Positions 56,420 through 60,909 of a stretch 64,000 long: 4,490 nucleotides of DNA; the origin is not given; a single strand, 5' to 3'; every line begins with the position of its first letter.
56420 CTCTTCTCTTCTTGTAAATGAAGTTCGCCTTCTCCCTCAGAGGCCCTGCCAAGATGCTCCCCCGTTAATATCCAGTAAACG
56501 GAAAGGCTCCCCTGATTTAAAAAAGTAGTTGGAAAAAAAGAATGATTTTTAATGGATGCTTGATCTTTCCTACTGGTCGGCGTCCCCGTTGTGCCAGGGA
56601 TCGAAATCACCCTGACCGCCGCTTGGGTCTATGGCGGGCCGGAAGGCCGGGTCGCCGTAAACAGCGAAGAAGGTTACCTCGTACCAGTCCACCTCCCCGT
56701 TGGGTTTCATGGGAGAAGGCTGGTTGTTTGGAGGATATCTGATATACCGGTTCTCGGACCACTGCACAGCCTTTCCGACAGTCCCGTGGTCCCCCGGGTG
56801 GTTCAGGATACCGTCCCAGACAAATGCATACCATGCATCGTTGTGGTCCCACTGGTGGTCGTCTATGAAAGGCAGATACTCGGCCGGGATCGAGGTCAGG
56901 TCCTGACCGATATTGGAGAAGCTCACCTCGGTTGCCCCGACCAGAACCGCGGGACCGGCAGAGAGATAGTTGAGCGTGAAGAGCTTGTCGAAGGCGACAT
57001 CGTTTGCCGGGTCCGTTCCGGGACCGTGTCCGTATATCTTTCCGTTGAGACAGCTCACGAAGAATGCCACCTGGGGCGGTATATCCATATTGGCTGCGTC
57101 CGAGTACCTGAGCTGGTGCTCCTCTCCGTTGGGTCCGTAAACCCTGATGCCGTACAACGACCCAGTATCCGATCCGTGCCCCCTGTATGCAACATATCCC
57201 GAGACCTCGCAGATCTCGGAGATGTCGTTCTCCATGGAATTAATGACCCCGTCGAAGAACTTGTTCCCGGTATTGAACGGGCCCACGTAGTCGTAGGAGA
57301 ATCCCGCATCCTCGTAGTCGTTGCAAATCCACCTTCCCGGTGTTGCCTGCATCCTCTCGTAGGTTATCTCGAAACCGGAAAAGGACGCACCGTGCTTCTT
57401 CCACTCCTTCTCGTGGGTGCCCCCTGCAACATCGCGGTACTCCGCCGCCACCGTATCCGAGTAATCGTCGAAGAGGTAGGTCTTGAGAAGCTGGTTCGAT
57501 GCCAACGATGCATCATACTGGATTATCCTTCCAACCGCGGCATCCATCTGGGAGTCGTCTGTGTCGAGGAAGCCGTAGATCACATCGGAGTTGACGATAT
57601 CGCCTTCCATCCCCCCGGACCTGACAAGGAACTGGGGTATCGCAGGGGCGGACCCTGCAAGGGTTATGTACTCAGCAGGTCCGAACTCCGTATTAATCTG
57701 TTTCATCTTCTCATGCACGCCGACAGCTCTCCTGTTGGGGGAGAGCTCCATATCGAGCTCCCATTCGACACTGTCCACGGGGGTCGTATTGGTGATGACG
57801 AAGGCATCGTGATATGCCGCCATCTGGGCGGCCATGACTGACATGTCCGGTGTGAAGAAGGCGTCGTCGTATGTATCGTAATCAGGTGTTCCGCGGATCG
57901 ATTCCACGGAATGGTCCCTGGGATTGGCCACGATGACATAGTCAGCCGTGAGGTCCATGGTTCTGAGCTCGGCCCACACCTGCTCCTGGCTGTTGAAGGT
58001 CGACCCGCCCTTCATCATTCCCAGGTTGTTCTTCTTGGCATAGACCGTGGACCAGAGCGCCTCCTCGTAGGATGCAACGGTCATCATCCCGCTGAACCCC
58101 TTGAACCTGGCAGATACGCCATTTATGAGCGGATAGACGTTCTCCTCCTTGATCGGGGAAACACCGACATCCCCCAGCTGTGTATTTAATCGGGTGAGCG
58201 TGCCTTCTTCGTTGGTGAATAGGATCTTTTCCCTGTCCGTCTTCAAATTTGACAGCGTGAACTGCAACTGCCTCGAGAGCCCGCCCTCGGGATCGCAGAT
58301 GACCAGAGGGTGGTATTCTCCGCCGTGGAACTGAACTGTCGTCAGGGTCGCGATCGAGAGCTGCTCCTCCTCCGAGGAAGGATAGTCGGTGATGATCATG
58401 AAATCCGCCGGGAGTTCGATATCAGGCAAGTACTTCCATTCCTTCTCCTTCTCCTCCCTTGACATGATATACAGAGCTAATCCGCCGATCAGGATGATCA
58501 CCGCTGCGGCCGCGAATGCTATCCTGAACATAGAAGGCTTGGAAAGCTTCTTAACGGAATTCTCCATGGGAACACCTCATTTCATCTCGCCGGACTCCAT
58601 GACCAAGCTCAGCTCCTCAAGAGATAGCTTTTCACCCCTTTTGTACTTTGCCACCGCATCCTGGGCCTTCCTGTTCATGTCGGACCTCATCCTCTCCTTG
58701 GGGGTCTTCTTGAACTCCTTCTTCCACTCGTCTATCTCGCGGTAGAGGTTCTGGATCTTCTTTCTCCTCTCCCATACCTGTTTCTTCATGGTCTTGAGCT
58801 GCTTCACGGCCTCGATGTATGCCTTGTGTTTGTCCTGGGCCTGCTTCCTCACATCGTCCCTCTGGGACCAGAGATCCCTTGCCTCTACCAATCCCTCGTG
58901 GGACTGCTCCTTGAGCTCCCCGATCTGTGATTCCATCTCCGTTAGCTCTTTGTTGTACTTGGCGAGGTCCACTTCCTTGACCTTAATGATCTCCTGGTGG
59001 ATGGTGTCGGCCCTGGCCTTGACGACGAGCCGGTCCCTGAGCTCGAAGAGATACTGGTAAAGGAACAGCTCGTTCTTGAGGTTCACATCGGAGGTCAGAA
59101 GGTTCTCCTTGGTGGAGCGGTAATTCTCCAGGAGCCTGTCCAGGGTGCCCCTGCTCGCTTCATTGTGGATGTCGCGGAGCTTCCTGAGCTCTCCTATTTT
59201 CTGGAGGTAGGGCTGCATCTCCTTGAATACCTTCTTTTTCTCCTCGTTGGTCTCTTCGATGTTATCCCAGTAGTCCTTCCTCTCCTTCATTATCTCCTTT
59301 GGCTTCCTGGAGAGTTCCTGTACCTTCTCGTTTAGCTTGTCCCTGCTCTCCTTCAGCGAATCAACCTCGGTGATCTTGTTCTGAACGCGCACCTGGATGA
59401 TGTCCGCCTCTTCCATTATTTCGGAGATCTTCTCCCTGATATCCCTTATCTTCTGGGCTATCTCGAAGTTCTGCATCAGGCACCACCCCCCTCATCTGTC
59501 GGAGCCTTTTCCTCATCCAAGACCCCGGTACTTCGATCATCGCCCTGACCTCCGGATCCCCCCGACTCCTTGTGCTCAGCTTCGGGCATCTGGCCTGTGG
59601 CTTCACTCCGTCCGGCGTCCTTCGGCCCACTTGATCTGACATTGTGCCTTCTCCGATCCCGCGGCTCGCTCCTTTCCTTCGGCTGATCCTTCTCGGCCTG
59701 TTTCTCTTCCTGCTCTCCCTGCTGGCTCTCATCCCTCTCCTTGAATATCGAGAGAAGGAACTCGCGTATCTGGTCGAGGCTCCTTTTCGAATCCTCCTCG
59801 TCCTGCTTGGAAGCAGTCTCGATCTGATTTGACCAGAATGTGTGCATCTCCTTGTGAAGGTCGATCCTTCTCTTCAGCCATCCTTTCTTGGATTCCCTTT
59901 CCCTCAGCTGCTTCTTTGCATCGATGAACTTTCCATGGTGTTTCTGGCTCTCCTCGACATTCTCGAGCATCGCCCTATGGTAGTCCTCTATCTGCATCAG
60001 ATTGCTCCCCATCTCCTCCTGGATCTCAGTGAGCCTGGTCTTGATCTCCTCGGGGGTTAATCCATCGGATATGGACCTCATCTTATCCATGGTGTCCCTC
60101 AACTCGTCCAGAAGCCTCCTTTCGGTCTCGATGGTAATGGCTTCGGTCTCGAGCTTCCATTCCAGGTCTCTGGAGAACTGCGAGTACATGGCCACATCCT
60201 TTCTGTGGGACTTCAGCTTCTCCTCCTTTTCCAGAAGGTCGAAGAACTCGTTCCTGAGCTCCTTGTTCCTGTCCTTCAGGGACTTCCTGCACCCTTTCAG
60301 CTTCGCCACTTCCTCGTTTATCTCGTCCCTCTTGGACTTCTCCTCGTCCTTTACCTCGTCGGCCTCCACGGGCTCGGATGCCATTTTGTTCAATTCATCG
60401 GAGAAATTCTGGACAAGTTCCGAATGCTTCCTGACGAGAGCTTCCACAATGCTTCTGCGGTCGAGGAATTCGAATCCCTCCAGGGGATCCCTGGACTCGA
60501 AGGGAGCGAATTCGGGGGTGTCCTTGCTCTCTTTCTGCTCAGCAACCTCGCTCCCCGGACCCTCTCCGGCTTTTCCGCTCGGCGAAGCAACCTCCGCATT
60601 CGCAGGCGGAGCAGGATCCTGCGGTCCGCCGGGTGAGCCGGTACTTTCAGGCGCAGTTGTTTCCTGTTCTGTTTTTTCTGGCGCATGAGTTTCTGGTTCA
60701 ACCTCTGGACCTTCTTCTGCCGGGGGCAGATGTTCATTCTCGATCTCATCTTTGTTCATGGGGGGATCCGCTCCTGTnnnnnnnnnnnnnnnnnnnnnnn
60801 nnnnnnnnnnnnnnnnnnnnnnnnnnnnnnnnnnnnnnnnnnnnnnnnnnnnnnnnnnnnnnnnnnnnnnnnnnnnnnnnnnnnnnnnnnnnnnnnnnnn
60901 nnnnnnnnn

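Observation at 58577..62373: Protease-domain-less LonB-like ATPase with a zinc ribbon, followed by two COG1340-like coiled-coil proteins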

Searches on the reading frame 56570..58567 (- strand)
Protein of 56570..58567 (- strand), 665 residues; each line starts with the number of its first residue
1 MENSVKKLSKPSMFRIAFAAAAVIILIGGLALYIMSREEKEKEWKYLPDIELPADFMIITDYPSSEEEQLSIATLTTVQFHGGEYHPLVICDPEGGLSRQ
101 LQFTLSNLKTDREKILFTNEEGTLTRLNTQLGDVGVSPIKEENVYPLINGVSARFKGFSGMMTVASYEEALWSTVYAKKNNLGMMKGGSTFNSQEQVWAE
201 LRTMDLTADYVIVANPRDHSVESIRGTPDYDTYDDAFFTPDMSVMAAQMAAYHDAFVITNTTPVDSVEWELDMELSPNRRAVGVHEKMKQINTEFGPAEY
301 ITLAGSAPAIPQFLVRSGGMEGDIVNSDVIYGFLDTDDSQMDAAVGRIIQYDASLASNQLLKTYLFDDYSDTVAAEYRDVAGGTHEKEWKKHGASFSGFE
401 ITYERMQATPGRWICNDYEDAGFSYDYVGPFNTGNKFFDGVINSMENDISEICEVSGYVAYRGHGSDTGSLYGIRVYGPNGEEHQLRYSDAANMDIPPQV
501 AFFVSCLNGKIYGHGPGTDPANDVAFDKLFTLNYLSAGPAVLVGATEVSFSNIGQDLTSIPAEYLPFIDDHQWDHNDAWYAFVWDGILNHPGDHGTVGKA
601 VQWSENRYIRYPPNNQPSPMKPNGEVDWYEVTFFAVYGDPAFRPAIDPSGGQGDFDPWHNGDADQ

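Call 3: search_protein_families(library=pfam, proteins=[window:56570-58567:-], max_evalue=0.01)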
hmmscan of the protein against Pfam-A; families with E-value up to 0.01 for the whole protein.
window:56570-58567:- (665 aa): 1 family
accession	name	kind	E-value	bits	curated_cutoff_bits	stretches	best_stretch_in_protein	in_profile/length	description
PF01364.23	Peptidase_C25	-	2.4e-17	63.7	23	1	297-643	65-373/374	Peptidase family C25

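Call 4: search_protein_families(library=ncbifam, proteins=[window:56570-58567:-], max_evalue=0.01)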
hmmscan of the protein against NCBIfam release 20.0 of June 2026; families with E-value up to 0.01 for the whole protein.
window:56570-58567:- (665 aa): 0 families

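Call 77: search_protein_families(library=ncbifam, proteins=[window:56570-58567:-], max_evalue=0.001)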
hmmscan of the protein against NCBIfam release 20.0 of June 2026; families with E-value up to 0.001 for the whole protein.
window:56570-58567:- (665 aa): 0 families

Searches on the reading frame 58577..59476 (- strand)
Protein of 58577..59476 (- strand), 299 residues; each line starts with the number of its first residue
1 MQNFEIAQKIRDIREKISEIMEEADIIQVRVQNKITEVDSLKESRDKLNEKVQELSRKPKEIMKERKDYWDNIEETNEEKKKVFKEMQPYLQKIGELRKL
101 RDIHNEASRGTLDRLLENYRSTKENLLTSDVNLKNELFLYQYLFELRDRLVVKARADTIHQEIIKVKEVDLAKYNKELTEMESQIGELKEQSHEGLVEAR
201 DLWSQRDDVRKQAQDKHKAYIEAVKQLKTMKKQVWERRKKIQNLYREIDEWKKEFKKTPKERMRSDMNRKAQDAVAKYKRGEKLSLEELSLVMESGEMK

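Call 3: search_protein_families(library=pfam, proteins=[window:58577-59476:-], max_evalue=0.01)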
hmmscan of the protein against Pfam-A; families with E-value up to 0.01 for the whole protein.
window:58577-59476:- (299 aa): 2 families
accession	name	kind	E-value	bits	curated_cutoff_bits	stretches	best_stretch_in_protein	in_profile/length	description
PF06103.16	DUF948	-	0.0014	19.2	37.2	0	6-56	38-88/89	Bacterial protein of unknown function (DUF948)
PF06008.19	Laminin_I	-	0.0062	16.7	34.6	0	5-119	16-127/259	Laminin Domain I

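Call 4: search_protein_families(library=ncbifam, proteins=[window:58577-59476:-], max_evalue=0.01)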
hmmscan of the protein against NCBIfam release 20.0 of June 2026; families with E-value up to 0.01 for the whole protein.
window:58577-59476:- (299 aa): 6 families
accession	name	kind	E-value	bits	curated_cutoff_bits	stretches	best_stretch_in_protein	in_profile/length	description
TIGR02168.1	SMC_prok_B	equivalog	6.7e-06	24.1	567.35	1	7-280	699-964/1181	chromosome segregation protein SMC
TIGR02169.1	SMC_prok_A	equivalog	1.6e-05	22.9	729.4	1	6-264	694-949/1165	chromosome segregation protein SMC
NF041035.1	Rad50_Halo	equivalog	1.7e-05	23.4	1000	1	151-273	299-418/883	DNA double-strand break repair ATPase Rad50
NF002572.0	PRK02224.1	equivalog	0.00034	19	1087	1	13-269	218-414/888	DNA double-strand break repair ATPase Rad50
NF045487.1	ASRP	equivalog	0.0017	17.1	300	0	160-263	141-240/593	archaea-specific SMC-related protein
TIGR04523.1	Mplasa_alph_rch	subfamily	0.0046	14.9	270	0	167-261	354-448/745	helix-rich protein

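Call 25: find_homologous_proteins(query=window:58577-59476:-, max_evalue=0.001)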
Query window:58577-59476:- (299 aa): 32 proteins with E <= 0.001 among 2208 candidates.
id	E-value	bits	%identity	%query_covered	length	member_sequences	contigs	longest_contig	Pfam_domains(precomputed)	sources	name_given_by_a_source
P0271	2.4e-139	481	75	100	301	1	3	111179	PF23435.3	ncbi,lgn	ncbi:MAG: hypothetical protein R6V01_10260 [Thermoplasmatota archaeon]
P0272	1.3e-136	473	75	100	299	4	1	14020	PF06419.18,PF23435.3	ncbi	ncbi:MAG: hypothetical protein ACMUHB_03765 [Thermoplasmatota archaeon]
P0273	2.3e-134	465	73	100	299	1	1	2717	PF23435.3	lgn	-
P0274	6.0e-130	451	70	100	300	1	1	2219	PF23435.3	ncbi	-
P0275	5.1e-129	448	71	100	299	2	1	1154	PF23435.3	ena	-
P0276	8.2e-128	444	72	100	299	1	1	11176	PF23435.3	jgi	jgi:uncharacterized coiled-coil DUF342 family protein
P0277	1.5e-127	443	70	100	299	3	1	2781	PF23435.3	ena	-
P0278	1.5e-127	443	70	100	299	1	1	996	PF23435.3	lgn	-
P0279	2.3e-125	436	70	100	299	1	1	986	PF23435.3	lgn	-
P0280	4.2e-125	435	70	100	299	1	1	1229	PF06419.18,PF23435.3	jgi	jgi:uncharacterized coiled-coil DUF342 family protein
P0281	3.0e-123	429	68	100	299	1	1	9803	PF23435.3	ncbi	-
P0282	3.0e-122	425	67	100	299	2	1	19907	PF23435.3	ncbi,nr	ncbi:MAG: hypothetical protein JW939_01600 [Candidatus Thermoplasmatota archaeon]|nr:hypothetical pr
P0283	6.7e-121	421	64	94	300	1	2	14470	PF23435.3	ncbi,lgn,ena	-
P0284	1.1e-120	420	65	100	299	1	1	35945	PF23435.3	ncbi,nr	ncbi:MAG: hypothetical protein JXA22_01090 [Candidatus Thermoplasmatota archaeon]|nr:hypothetical pr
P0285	1.6e-120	420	63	94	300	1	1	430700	PF23649.2,PF23435.3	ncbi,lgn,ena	-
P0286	4.3e-119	415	64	100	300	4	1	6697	PF23435.3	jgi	jgi:uncharacterized coiled-coil DUF342 family protein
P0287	2.1e-112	393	60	93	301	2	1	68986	PF23435.3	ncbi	-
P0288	3.0e-111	389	61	100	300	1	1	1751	PF23435.3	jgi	jgi:uncharacterized coiled-coil DUF342 family protein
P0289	1.2e-109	384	59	100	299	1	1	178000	PF23435.3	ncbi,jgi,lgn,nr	ncbi:MAG: hypothetical protein MUC62_00320 [Candidatus Thermoplasmatota archaeon]|jgi:uncharacterize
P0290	7.7e-109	381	58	100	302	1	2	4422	PF23435.3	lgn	-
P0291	1.3e-107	377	60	100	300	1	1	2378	PF23435.3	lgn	-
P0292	2.1e-107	377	58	100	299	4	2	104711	PF23435.3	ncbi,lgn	-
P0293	4.0e-107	376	59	100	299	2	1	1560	PF23435.3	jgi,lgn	-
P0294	1.7e-105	371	57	100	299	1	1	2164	PF23435.3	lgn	-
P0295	2.7e-105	370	57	100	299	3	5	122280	PF23435.3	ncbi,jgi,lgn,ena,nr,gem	ncbi:MAG TPA: hypothetical protein ENK47_09200 [Euryarchaeota archaeon]|nr:hypothetical protein [Eur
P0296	7.6e-98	345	69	77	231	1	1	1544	PF23435.3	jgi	jgi:uncharacterized coiled-coil DUF342 family protein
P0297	1.6e-94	335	52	100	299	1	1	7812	PF23435.3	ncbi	-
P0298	4.5e-88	313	52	100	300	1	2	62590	PF23435.3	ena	-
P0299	5.0e-88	313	52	100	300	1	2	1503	PF23435.3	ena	-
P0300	7.0e-83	296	49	100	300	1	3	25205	PF23435.3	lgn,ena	-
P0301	8.7e-58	214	52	56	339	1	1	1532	PF08714.18,PF23435.3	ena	-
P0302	3.1e-4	39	24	88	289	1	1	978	PF23435.3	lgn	-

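Call 27: search_protein_families(library=pfam, alignment_id=A2, max_evalue=1)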
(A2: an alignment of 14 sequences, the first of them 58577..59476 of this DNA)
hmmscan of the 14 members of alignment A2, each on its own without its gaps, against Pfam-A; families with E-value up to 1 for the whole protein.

A. member 1, window:58577-59476:- (299 aa): 20 families
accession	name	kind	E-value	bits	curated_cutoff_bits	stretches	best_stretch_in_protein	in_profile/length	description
PF06103.16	DUF948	-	0.0014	19.2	37.2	1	6-56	38-88/89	Bacterial protein of unknown function (DUF948)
PF06008.19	Laminin_I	-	0.0062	16.7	34.6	1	5-119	16-127/259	Laminin Domain I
PF13870.11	CCDC113_CCDC96_CC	-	0.011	15.8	31.6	1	10-98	51-139/177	CCDC113/CCDC96, coiled-coil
PF06419.17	COG6_N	-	0.016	15.8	27.4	2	162-214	40-92/114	Conserved oligomeric complex COG6, N-terminal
PF23435.1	DUF7121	-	0.016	15.1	29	1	179-296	192-305/307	Family of unknown function (DUF7121)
PF07851.19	TMEM120A-B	-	0.018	14.8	29.8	2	176-258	2-85/324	TMEM120A/B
PF02403.27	Seryl_tRNA_N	-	0.027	15.2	28.2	1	2-96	9-106/108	Seryl-tRNA synthetase N-terminal domain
PF13456.12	RVT_3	-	0.036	14.4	21.6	1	232-275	77-120/123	Reverse transcriptase-like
PF03902.18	Gal4_dimer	-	0.054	14.1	22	1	178-229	5-47/54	Gal4-like dimerisation domain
PF14712.11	Snapin_Pallidin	-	0.067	14.1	29.6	0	46-99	16-69/89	Snapin/Pallidin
PF06009.19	Laminin_II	-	0.091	13.2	33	1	5-73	21-92/138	Laminin Domain II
PF00181.30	Ribosomal_L2_N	-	0.12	12.8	23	1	234-283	10-60/77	Ribosomal Proteins L2, RNA binding N-terminal domain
PF06156.18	YabA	-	0.18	12.9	30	1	171-247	10-79/103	Initiation control protein YabA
PF19353.4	DUF5930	-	0.18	11.3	27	1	201-275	88-162/320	Family of unknown function (DUF5930)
PF10046.14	BLOC1_2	-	0.37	11.6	33.4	1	64-98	37-71/96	Biogenesis of lysosome-related organelles complex-1 subunit 2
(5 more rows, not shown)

B. families by the number of members that match (of 14 scanned): 78 families (the first 25 are shown)
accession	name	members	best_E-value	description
PF06419.17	COG6_N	11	0.0001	Conserved oligomeric complex COG6, N-terminal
PF06103.16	DUF948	10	0.0014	Bacterial protein of unknown function (DUF948)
PF10046.14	BLOC1_2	9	3.7e-05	Biogenesis of lysosome-related organelles complex-1 subunit 2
PF23435.1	DUF7121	8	1.3e-11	Family of unknown function (DUF7121)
PF02403.27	Seryl_tRNA_N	8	0.00086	Seryl-tRNA synthetase N-terminal domain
PF18186.6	SLATT_4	7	0.0033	SMODS and SLOG-associating 2TM effector domain family 4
PF06156.18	YabA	7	0.0042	Initiation control protein YabA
PF13870.11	CCDC113_CCDC96_CC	6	0.0002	CCDC113/CCDC96, coiled-coil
PF07851.19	TMEM120A-B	6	0.018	TMEM120A/B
PF14712.11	Snapin_Pallidin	6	0.061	Snapin/Pallidin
PF20492.3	ERM_helical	5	0.00094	Ezrin/radixin/moesin, alpha-helical domain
PF04124.18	Dor1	5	0.0022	Dor1-like family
PF06008.19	Laminin_I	5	0.0062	Laminin Domain I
PF06009.19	Laminin_II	5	0.022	Laminin Domain II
PF06818.20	Fez1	5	0.032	Fez1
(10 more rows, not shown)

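Call 62: predict_structure(alignment_id=A6)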
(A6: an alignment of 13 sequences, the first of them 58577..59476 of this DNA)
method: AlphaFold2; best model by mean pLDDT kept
length: 299 residues; sequences in the alignment: 13
mean_pLDDT: 88.2   pTM: 0.50
mean pLDDT of the five models: 88.2, 88.1, 88.0, 87.1, 86.9
residues with pLDDT >= 90: 168; 70-90: 127; 50-70: 4; < 50: 0
segments of 3 or more residues with pLDDT < 50: none
pLDDT, mean of each block of 10 residues (from residue 1): 80 90 89 93 93 91 92 93 93 93 87 87 83 82 89 91 90 92 93 92 93 94 94 92 90 80 75 81 81 71
secondary structure, 60 per line:
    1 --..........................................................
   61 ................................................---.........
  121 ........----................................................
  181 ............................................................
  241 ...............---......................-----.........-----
elements in order: H3-108 H112-128 H133-255 H259-280 H286-294

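Call 66: fold_search(model_id=the predicted structure, library=pdb)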
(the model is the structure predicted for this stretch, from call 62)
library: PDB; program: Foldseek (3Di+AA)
matches with E <= 10: 703; with E <= 0.001: 0
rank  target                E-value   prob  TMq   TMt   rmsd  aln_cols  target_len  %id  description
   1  5nnv_D                2.2e-03  1.00  0.30  0.35  11.2       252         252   17  Structure of a Bacillus subtilis Smc coiled coil middle fragment (released 2017-06-21)
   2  5nnv_C                2.7e-03  1.00  0.29  0.35  10.8       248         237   15  Structure of a Bacillus subtilis Smc coiled coil middle fragment (released 2017-06-21)
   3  5nnv_A                3.3e-03  1.00  0.27  0.34  10.8       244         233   15  Structure of a Bacillus subtilis Smc coiled coil middle fragment (released 2017-06-21)
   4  7zr1_C                4.7e-03  0.95  0.20  0.10  21.9       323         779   14  Chaetomium thermophilum Mre11-Rad50-Nbs1 complex bound to ATPyS (composite structure) (released 2023-01-11)
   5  5nnv_B                4.9e-03  1.00  0.30  0.39  11.3       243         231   17  Structure of a Bacillus subtilis Smc coiled coil middle fragment (released 2017-06-21)
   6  5xg2                  5.4e-03  1.00  0.41  0.50   8.7       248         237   15  Crystal structure of a coiled-coil segment (residues 345-468 and 694-814) of Pyrococcus yayanosii Smc (released 2017-06-07)
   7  6h2x                  5.7e-03  0.99  0.26  0.24  13.6       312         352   12  MukB coiled-coil elbow from E. coli (released 2019-03-06)
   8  7zr1_D                5.7e-03  0.99  0.26  0.15  17.4       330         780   12  Chaetomium thermophilum Mre11-Rad50-Nbs1 complex bound to ATPyS (composite structure) (released 2023-01-11)
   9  9e5c_6c               7.3e-03  1.00  0.30  0.03  20.3       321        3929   10  Cryo-EM structure of 96 nm repeat of microtubule doublet from T. brucei flagellum (released 2025-03-12)
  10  9e5c_6d               9.3e-03  1.00  0.42  0.05  10.9       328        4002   11  Cryo-EM structure of 96 nm repeat of microtubule doublet from T. brucei flagellum (released 2025-03-12)
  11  8tqe_A                9.8e-03  0.96  0.23  0.06  13.9       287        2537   12  XptA2 wild type (released 2023-09-27)
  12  6rw8_A                1.2e-02  1.00  0.40  0.07   9.5       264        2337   12  Cryo-EM structure of Xenorhabdus nematophila XptA1 (released 2019-10-23)
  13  8glv_Fm               1.4e-02  1.00  0.56  0.05  10.2       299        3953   12  96-nm repeat unit of doublet microtubules from Chlamydomonas reinhardtii flagella (released 2023-05-31)
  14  8tv0_A                1.4e-02  0.94  0.23  0.06  13.9       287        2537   12  XptA2 wild type (released 2023-09-27)
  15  9a69_B                1.4e-02  1.00  0.33  0.17  19.9       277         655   10  Integrative model of MCPB-MCPC by crosslinking MS and deep learning (released 2024-09-18)
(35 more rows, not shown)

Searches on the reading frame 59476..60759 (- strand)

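Call 3: search_protein_families(library=pfam, proteins=[window:59476-60759:-], max_evalue=0.01)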
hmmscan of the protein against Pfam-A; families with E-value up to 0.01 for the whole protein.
window:59476-60759:- (427 aa): 0 families

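Call 4: search_protein_families(library=ncbifam, proteins=[window:59476-60759:-], max_evalue=0.01)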
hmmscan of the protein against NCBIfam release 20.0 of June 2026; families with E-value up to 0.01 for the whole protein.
window:59476-60759:- (427 aa): 1 family
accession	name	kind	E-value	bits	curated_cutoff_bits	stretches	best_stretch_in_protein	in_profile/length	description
NF045487.1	ASRP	equivalog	0.002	16.8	300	1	141-303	309-473/593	archaea-specific SMC-related protein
